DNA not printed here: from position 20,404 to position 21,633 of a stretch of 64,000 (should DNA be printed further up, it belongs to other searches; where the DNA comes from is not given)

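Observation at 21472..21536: Duplicated promoter/operator module with a CRP-like palindrome controlling a Zn-ribbon hypothetical gene and the Tat-flavoprotein/CXXCH operon (second copy 26692..26757)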

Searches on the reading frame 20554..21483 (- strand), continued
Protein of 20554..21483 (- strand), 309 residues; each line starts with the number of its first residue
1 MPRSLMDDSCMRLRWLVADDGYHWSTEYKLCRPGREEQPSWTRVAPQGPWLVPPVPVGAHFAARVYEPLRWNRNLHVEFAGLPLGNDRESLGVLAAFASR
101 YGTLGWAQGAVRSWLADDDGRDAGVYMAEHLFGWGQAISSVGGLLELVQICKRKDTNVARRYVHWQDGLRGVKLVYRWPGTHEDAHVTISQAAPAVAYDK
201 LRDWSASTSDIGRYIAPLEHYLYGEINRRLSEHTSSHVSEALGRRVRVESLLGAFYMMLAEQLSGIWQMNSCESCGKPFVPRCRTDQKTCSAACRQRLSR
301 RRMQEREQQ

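Call 51: search_protein_families(library=pfam, alignment_id=A1, max_evalue=5)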
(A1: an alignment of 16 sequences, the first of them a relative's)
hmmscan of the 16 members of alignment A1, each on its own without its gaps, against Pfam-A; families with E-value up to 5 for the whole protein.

A. member 1, P0001 (309 aa): 1 family
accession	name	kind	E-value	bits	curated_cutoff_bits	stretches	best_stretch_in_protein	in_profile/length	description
PF09889.16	DUF2116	-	1.5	9.3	26.8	1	272-309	6-39/59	Probable treble clef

B. families by the number of members that match (of 16 scanned): 14 families
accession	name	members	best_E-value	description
PF09889.16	DUF2116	7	0.24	Probable treble clef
PF10013.15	DUF2256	7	0.48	Uncharacterized protein conserved in bacteria (DUF2256)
PF16220.10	DUF4880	2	0.027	Domain of unknown function (DUF4880)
PF13913.12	zf-C2HC_2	2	0.075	zinc-finger of a C2HC-type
PF18112.7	Zn-C2H2_12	2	0.25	Autophagy receptor zinc finger-C2H2 domain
PF06897.17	DUF1269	1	7.7e-31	Protein of unknown function (DUF1269)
PF25607.1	DUF7939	1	0.029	Domain of unknown function (DUF7939)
PF08028.16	Acyl-CoA_dh_2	1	0.071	Acyl-CoA dehydrogenase, C-terminal domain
PF25601.1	AAA_lid_14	1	0.074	AAA+ ATPase lid domain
PF13248.11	Zn_ribbon_3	1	0.13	zinc-ribbon domain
PF05426.18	Alginate_lyase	1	0.14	Alginate lyase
PF13441.11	Gly-zipper_YMGG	1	1.8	YMGG-like Gly-zipper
PF13488.11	Gly-zipper_Omp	1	2.4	Glycine zipper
PF13436.11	Gly-zipper_OmpA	1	3.1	Glycine-zipper domain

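Call 52: search_solved_structures(query=A1, max_evalue=10, show_alignments=2)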
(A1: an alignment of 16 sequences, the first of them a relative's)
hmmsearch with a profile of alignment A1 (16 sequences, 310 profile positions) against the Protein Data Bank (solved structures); distinct sequences matched with E-value up to 10: 3.
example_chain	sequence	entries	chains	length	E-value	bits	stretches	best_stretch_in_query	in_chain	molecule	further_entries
9hig_O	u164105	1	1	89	0.27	13.4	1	88-162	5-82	Small ribosomal subunit protein uS15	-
4iyl_A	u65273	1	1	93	0.56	12.4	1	90-152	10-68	30S ribosomal protein S15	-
8cro_F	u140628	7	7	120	0.7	12.1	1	139-203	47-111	DNA-directed RNA polymerase subunit Rpo4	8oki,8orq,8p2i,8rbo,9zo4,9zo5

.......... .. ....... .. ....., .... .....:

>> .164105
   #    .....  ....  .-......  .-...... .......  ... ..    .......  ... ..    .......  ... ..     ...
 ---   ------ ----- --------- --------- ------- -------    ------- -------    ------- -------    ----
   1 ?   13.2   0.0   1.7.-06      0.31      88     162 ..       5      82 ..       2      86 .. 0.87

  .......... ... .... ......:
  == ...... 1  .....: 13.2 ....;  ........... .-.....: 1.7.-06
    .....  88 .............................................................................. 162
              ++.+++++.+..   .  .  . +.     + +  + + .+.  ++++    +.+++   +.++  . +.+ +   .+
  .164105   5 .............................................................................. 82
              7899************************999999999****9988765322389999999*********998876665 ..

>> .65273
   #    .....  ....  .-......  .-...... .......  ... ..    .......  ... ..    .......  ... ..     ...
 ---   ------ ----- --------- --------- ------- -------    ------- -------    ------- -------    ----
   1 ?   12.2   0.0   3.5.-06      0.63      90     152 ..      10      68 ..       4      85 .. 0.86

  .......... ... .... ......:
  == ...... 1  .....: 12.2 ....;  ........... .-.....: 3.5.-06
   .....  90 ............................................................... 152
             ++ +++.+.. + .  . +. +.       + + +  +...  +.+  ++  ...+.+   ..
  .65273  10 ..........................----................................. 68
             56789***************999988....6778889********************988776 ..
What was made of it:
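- Tried and rejected: A profile search of X against PDB sequences found nothing (call 52).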

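Call 69: search_protein_families(library=pfam, proteins=[L004:11108-11554:+], max_evalue=1)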
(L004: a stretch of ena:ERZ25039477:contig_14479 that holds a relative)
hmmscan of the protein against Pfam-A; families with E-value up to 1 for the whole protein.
L004:11108-11554:+ (148 aa): 1 family
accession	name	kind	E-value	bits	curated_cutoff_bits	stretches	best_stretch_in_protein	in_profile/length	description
PF13340.11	DUF4096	-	4.7e-25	88.1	34.3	1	9-86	2-76/76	Putative transposase of IS4/5 family (DUF4096)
